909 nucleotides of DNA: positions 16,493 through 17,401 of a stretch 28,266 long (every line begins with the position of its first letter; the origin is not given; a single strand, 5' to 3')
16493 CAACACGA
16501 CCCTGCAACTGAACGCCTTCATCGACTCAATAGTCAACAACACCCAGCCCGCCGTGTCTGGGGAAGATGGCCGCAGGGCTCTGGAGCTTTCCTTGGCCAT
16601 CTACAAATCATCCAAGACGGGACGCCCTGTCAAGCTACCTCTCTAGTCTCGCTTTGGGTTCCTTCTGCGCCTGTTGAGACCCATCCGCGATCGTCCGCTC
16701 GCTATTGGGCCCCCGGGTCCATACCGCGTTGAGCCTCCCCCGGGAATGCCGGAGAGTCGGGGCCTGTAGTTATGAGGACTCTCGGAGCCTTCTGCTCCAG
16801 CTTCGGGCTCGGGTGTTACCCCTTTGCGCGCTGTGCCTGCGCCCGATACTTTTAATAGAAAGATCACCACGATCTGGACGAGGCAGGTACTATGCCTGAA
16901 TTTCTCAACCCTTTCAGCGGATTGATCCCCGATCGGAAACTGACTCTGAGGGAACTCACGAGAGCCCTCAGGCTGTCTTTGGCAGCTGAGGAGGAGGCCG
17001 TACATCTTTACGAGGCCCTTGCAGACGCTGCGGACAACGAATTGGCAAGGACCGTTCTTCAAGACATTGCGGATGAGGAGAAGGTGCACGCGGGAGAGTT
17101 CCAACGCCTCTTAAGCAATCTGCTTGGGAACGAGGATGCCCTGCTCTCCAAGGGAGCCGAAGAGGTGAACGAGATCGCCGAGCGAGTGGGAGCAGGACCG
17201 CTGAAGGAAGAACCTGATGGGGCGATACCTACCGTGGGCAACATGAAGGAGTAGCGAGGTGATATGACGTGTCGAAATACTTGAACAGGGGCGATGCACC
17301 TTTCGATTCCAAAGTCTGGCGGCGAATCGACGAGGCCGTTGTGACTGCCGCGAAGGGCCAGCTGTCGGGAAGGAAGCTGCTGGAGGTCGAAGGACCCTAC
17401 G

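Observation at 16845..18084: Compact encapsulin nanocompartment operon (EncFtn cargo plus family-1 shell) in an archaeal-type context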

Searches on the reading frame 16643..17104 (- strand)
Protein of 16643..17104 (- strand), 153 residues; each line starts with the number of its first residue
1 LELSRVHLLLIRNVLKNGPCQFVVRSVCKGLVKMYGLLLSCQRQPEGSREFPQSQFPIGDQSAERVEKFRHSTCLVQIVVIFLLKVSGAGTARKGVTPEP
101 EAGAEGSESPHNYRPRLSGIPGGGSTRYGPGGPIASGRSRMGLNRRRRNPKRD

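Call 51: search_protein_families(library=pfam, proteins=[window:16643-17104:-], max_evalue=0.01)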
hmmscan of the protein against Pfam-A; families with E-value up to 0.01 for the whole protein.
window:16643-17104:- (153 aa): 0 families

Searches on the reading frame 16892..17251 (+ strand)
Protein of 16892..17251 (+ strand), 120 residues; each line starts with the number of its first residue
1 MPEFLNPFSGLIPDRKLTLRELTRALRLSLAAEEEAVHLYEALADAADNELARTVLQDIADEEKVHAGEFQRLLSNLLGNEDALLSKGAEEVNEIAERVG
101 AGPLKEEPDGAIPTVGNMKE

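Call 3: search_protein_families(library=pfam, proteins=[window:16892-17251:+], max_evalue=0.01)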
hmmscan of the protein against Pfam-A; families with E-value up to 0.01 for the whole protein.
window:16892-17251:+ (120 aa): 6 families
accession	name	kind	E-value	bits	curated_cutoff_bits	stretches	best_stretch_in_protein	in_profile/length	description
PF02915.23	Rubrerythrin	-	3.1e-09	37.8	22.8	1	26-84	3-62/137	Rubrerythrin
PF03232.19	COQ7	-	0.00016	21.8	23.5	1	21-76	2-58/169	Ubiquinone biosynthesis protein COQ7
PF22277.2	EncFtn-like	-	0.00046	20.4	27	1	20-67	14-60/85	EncFtn-like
PF09537.16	DUF2383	-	0.0007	20.2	30.8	1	29-83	9-63/111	Domain of unknown function (DUF2383)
PF00210.30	Ferritin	-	0.0028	18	24.5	1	20-77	79-139/142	Ferritin-like domain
PF15602.11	Imm71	-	0.0045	17.5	27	1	29-90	19-82/158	Immunity protein 71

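Call 4: search_protein_families(library=ncbifam, proteins=[window:16892-17251:+], max_evalue=0.01)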
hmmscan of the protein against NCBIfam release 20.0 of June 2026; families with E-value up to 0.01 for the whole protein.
window:16892-17251:+ (120 aa): 4 families
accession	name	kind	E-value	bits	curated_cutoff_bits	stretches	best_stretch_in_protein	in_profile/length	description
NF058679.1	EncB_fam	subfamily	5.1e-30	103.9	90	1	1-118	1-117/117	encapsulin nanocompartment ferritin-likeEncB family encapsulin nanocompartment ferritin-like cargo protein cargo protein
TIGR04535.1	ferrit_encaps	subfamily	3.2e-21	75.4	125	1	4-119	1-114/114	encapsulin-associated ferritin-like protein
NF058678.1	EncB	exception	0.00014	22.1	210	1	26-85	15-74/160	encapsulin nanocompartment ferritin-like cargo protein EncB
NF045676.1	FeExpMbfA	equivalog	0.004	16.6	450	1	27-81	101-155/318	iron exporter MbfA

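Call 13: list_cluster_members(proteins=[P0001, window:16892-17251:+, window:18295-19491:+, window:2126-4645:-, P0024, P0002])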
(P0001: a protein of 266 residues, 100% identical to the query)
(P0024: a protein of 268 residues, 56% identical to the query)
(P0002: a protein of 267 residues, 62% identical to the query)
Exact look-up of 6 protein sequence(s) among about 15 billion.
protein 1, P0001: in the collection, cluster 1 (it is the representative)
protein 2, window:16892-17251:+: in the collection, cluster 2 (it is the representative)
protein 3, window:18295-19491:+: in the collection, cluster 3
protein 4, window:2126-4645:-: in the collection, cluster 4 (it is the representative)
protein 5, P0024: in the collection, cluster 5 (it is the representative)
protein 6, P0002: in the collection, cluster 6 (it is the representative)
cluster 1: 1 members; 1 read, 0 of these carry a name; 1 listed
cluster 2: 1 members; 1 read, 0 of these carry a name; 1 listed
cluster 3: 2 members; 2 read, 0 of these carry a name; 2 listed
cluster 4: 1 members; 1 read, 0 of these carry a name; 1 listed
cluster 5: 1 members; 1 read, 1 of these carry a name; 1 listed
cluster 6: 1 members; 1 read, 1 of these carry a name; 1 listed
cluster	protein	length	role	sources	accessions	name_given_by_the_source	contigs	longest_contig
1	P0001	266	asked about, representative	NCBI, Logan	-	-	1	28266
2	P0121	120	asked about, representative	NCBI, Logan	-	-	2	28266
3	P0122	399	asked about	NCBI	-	-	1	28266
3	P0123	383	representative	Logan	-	-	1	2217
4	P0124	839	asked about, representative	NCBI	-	-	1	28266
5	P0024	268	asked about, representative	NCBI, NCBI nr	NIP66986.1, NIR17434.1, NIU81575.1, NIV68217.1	DUF2184 domain-containing protein [Candidatus Bathyarchaeota archaeon] | bacteriocin family protein [Candidatus Bathyarchaeota archaeon]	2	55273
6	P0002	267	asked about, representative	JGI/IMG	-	uncharacterized linocin/CFP29 family protein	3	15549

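Call 18: search_solved_structures(query=window:16892-17251:+, max_evalue=0.01, show_alignments=4)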
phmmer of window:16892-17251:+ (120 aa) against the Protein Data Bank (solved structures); distinct sequences matched with E-value up to 0.01: 7.
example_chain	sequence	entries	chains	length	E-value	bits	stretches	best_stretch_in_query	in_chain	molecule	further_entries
7s8t_A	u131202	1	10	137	1.3e-15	61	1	5-92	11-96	EncC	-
5n5e_e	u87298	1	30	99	5.8e-14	55.6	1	13-95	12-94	PFC_05175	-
2e0z_A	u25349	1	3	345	6.5e-13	52.3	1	13-96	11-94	Virus-like particle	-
1vjx_A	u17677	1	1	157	2e-07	34.6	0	25-74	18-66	putative ferritin-like diiron-carboxylate protein TM1526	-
7s5k_A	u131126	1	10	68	7.4e-05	26.3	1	25-77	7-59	EncB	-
7s5c_A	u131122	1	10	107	8.2e-05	26.2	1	22-78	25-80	EncB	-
2fzf_A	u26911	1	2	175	0.0012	22.5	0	13-86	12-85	hypothetical protein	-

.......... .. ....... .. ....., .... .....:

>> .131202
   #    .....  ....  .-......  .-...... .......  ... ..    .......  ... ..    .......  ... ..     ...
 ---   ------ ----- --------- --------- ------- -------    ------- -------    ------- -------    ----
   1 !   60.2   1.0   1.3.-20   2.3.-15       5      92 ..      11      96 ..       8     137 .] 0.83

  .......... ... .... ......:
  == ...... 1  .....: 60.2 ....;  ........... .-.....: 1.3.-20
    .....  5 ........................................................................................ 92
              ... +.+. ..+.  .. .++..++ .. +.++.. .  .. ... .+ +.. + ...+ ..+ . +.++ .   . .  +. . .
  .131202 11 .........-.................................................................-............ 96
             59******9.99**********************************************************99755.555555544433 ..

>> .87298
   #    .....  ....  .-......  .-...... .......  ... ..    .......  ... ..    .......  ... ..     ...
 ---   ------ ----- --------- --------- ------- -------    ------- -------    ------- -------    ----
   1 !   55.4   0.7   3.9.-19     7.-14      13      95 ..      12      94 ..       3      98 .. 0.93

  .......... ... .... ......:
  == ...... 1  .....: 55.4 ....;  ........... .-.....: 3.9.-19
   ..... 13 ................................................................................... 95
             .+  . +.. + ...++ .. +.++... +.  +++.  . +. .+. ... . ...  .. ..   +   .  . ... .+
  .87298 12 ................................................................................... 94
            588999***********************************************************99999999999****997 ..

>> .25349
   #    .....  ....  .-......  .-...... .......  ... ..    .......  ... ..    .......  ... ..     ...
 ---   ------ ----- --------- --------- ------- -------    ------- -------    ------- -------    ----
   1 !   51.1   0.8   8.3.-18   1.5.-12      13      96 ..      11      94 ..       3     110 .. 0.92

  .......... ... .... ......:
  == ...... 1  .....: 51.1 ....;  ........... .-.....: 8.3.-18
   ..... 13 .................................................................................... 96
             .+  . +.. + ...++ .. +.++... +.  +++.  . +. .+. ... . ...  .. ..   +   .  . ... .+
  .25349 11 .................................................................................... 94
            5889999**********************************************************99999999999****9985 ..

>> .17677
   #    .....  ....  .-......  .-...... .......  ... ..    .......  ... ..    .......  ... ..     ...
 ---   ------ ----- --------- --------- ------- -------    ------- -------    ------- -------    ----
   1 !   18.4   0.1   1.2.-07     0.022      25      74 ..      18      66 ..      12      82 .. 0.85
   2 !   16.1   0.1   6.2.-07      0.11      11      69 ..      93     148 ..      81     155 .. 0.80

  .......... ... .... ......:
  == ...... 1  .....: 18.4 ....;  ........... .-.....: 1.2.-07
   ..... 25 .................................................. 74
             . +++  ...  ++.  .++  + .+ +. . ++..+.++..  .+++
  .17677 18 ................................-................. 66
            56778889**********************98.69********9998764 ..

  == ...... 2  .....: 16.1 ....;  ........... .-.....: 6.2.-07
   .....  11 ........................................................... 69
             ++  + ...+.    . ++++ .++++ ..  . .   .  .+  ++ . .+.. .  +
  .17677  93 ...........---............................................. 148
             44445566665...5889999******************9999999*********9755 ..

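Call 45: search_protein_families(library=phrogs, proteins=[window:16892-17251:+], max_evalue=0.001)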
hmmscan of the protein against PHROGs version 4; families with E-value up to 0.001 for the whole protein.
window:16892-17251:+ (120 aa): 0 families

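Call 46: find_homologous_proteins(query=window:16892-17251:+)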
Query window:16892-17251:+ (120 aa): 1869 proteins with E <= 0.001 among 1900 candidates; the best 120 are listed.
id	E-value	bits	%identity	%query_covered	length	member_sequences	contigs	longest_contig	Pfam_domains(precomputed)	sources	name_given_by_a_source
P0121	1.6e-68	246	100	100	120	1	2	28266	PF02915.24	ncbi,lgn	-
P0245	6.4e-46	173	70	100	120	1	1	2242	PF02915.24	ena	-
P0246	2.5e-44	168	74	100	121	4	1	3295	PF02915.24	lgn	-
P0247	4.6e-44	167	72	100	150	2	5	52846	PF02915.24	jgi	-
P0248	9.5e-44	166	69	100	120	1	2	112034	PF02915.24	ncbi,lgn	-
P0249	1.2e-43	166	79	83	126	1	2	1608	PF02915.24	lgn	-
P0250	3.5e-43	164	67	100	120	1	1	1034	PF02915.24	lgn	-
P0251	8.7e-43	163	68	100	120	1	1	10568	PF02915.24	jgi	jgi:uncharacterized protein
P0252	1.1e-42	163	68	100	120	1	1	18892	PF02915.24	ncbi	-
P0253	2.3e-42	162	75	85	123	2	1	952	PF02915.24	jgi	jgi:rubrerythrin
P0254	2.4e-42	162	68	100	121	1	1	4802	PF02915.24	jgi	jgi:rubrerythrin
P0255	5.6e-42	160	69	98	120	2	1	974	PF02915.24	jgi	-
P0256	6.1e-42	160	68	99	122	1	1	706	PF02915.24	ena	-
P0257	9.6e-42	160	67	99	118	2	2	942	PF02915.24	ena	-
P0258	1.1e-41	159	67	100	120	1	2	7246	PF02915.24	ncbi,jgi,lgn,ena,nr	ncbi:MAG: Rubrerythrin [Planctomycetes bacterium SM23_32]|nr:MAG: Rubrerythrin [Planctomycetes bacte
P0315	2.5e-39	152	78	83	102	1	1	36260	PF02915.24,PF22277.3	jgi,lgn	-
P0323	3.0e-39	152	63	99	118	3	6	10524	PF02915.24,PF22277.3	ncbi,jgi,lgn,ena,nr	ncbi:MAG: Rubrerythrin [Phycisphaerae bacterium]|jgi:rubrerythrin|nr:Rubrerythrin [Phycisphaerae bac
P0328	3.9e-39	151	75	83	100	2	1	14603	PF02915.24,PF22277.3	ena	-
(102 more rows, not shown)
